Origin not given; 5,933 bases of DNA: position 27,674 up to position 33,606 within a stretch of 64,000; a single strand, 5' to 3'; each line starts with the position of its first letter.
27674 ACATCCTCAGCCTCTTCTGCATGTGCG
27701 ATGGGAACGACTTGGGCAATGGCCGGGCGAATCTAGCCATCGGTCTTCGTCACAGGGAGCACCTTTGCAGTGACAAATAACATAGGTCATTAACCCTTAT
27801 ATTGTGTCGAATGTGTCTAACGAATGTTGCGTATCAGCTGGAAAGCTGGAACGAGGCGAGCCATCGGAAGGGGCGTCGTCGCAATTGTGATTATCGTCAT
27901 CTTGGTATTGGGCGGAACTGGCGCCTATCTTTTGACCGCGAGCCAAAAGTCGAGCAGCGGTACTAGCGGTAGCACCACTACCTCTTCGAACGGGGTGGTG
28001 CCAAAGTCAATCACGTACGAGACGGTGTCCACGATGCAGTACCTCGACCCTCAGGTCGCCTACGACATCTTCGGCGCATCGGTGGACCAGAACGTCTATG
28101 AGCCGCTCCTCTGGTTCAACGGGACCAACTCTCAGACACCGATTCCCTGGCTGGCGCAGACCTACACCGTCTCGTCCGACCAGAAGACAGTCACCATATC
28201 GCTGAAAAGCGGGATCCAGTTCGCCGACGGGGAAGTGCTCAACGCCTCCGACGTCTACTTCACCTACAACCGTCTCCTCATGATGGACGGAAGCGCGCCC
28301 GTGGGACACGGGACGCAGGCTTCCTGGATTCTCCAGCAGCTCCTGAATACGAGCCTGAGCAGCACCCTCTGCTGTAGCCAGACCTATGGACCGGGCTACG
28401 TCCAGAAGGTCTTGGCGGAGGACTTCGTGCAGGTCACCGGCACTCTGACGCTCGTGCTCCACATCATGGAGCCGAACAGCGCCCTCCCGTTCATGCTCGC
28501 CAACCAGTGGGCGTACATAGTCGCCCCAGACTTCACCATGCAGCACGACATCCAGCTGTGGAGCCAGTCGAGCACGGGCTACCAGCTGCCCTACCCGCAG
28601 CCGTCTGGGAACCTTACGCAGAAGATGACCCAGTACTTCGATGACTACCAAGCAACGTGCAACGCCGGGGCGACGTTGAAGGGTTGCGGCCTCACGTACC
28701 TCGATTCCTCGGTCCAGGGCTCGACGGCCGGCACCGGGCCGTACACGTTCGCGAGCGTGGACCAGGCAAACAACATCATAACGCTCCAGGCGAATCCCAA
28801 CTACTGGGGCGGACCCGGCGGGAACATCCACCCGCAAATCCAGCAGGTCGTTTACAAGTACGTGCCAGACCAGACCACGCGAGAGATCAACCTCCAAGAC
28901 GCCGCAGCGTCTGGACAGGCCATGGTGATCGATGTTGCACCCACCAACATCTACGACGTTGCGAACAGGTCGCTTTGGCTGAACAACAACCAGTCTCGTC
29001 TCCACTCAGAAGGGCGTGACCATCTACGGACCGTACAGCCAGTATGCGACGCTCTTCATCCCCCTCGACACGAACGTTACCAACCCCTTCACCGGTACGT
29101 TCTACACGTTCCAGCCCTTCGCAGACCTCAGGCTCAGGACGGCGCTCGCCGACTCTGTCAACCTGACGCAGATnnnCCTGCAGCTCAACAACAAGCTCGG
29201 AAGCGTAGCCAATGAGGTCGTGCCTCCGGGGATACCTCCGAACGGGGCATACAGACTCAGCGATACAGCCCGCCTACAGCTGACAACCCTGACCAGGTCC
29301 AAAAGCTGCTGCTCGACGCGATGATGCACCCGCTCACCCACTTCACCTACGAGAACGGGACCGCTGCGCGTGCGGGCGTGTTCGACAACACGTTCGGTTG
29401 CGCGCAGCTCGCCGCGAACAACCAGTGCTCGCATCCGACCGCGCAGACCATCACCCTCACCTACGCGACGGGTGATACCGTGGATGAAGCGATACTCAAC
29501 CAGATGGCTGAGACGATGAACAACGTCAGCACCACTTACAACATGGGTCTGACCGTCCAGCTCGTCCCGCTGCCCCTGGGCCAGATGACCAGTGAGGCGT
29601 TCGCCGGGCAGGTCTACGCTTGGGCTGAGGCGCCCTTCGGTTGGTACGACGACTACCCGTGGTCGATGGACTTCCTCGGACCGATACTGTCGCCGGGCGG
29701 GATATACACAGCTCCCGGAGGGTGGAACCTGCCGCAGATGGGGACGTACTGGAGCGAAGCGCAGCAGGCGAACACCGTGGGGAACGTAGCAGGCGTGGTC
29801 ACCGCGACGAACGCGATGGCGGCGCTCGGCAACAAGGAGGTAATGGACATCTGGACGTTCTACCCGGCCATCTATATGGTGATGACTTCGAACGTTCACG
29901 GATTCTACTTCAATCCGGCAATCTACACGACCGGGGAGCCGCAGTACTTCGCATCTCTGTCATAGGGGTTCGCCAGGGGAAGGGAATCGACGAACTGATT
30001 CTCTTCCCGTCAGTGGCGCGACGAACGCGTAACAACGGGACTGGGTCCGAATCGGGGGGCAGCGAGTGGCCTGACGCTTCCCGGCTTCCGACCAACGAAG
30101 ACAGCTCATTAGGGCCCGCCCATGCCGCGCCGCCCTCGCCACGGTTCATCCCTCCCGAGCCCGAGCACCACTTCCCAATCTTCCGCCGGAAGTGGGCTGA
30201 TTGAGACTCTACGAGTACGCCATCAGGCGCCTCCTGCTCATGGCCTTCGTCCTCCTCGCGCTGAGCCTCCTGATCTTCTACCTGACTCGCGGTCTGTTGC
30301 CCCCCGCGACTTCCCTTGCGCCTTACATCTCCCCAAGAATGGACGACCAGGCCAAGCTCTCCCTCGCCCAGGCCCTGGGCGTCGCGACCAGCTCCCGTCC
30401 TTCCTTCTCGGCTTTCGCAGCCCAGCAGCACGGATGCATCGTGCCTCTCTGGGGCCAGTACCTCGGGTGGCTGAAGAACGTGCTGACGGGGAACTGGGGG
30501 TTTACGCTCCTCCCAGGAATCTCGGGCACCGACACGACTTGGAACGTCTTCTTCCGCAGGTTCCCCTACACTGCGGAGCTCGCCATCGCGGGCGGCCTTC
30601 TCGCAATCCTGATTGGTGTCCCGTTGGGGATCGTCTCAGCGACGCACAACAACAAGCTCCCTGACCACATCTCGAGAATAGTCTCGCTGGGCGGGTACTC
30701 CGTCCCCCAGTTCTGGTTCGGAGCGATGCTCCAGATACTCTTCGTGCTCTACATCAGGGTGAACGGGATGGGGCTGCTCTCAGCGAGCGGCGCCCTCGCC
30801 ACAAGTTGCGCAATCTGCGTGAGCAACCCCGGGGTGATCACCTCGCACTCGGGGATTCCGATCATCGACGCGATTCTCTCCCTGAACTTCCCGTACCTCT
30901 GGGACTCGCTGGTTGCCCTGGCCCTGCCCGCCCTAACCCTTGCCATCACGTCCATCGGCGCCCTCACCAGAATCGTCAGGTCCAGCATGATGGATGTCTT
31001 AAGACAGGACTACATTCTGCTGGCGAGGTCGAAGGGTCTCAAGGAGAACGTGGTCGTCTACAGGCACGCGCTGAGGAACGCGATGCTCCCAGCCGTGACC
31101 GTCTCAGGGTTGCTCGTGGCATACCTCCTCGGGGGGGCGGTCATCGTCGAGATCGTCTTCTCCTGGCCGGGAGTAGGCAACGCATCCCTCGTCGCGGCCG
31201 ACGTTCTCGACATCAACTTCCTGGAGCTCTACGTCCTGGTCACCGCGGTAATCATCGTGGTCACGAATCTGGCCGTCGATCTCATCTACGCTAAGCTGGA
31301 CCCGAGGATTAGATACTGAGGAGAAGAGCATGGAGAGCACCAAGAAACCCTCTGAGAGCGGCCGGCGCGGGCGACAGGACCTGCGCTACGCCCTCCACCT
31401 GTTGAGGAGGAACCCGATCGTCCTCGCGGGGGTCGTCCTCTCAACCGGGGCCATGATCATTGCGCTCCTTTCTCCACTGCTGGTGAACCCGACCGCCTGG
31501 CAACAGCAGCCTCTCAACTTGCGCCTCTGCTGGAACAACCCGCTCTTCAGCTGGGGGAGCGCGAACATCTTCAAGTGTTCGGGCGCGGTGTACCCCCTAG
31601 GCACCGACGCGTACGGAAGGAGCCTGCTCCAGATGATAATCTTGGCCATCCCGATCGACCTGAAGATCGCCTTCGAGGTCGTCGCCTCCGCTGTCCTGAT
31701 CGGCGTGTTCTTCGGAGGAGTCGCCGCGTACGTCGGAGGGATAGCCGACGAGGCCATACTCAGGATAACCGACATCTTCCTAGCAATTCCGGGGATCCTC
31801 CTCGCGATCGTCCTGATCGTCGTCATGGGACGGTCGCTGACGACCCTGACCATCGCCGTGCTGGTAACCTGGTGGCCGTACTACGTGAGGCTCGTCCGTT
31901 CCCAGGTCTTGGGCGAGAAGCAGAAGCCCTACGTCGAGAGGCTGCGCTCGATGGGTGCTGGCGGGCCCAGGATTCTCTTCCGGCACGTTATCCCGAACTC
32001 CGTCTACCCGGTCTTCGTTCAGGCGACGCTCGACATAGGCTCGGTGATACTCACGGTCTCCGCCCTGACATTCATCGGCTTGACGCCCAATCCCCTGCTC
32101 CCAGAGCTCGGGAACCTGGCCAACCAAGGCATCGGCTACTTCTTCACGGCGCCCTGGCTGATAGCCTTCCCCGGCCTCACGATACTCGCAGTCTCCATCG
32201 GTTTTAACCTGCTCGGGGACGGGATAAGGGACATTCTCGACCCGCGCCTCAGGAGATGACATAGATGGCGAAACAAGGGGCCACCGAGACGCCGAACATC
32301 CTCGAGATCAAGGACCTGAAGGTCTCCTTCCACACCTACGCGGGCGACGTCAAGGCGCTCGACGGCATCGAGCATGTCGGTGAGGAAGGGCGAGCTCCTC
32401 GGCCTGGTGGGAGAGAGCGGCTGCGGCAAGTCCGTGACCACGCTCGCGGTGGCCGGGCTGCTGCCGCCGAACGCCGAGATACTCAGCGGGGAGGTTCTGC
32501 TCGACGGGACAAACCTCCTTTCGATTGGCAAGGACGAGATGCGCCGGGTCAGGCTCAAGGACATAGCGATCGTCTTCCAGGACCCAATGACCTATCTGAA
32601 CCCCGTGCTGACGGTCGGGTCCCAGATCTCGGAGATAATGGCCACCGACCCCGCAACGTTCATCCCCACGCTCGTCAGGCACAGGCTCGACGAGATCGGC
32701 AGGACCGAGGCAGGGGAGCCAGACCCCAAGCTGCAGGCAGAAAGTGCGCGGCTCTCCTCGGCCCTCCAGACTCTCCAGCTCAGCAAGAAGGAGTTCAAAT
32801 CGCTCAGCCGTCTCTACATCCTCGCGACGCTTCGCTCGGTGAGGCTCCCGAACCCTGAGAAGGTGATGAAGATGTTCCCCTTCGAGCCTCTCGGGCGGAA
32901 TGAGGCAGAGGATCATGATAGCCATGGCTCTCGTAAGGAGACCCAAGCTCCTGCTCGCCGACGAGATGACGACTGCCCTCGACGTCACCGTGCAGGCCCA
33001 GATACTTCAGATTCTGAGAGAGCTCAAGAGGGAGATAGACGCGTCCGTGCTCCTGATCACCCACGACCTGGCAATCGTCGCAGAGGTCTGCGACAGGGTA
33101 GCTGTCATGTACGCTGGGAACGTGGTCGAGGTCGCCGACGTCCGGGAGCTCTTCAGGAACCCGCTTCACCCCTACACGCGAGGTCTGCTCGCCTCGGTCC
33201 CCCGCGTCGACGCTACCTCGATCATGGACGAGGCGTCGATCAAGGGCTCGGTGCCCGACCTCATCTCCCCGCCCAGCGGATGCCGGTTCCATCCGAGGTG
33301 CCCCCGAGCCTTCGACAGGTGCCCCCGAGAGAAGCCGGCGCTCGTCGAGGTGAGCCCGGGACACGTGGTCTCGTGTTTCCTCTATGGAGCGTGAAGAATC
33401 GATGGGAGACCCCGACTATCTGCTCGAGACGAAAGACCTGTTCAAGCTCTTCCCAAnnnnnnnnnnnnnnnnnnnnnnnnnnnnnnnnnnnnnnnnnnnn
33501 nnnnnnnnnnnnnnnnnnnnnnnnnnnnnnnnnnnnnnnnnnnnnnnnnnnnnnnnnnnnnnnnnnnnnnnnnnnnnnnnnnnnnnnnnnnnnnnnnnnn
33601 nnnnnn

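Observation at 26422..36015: Six direct copies of the aEF-2 gene terminus delimit a 9.5-kb cassette array (toxin-antitoxin modules plus an Opp transporter), with no recombinase in sight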

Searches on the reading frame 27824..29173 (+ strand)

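Call 64: search_protein_families(library=pfam, proteins=[window:27824-29173:+], max_evalue=0.001)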
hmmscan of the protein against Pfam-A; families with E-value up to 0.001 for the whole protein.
window:27824-29173:+ (450 aa): 1 family
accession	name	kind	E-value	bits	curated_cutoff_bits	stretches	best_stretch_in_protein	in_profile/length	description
PF00496.27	SBP_bac_5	-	8.4e-29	101.2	32.4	1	105-374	1-180/368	Bacterial extracellular solute-binding proteins, family 5 Middle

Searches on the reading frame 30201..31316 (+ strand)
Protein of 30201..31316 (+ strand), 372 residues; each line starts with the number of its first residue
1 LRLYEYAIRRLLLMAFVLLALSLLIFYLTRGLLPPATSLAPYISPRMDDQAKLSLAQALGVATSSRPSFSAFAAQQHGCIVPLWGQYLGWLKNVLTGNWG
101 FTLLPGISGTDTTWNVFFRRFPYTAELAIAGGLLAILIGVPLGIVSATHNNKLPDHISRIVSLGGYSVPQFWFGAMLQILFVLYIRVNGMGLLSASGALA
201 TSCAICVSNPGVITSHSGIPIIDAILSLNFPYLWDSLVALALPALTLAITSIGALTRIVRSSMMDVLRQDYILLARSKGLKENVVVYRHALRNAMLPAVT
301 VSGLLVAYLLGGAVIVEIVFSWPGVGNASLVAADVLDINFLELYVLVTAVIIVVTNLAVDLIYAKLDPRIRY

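Call 64: search_protein_families(library=pfam, proteins=[window:30201-31316:+], max_evalue=0.001)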
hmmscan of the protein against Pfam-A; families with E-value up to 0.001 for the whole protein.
window:30201-31316:+ (372 aa): 1 family
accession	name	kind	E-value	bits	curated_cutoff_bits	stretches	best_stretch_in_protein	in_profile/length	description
PF00528.27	BPD_transp_1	-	3.8e-37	128.2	26.4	1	139-371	1-183/184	Binding-protein-dependent transport system inner membrane component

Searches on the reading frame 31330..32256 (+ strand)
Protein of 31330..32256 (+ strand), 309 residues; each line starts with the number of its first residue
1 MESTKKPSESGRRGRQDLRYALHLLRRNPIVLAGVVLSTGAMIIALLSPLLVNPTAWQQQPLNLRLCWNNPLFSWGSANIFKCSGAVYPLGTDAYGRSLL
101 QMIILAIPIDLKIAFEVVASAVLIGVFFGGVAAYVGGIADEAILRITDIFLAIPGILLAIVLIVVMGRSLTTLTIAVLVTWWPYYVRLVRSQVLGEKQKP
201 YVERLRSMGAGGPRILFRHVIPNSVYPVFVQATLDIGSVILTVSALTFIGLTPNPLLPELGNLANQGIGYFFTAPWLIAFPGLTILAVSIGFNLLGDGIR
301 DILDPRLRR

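Call 64: search_protein_families(library=pfam, proteins=[window:31330-32256:+], max_evalue=0.001)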
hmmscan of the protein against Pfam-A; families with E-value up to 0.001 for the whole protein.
window:31330-32256:+ (309 aa): 1 family
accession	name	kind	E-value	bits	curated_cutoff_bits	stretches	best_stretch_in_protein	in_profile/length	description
PF00528.27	BPD_transp_1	-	4.4e-28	98.7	26.4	1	125-309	1-184/184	Binding-protein-dependent transport system inner membrane component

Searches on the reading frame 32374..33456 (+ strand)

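Call 64: search_protein_families(library=pfam, proteins=[window:32374-33456:+], max_evalue=0.001)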
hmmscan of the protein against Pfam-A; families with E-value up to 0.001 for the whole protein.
window:32374-33456:+ (361 aa): 1 family
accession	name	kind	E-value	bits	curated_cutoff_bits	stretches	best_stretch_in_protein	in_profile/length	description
PF00005.33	ABC_tran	-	1.2e-11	45.8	25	1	1-139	6-97/137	ABC transporter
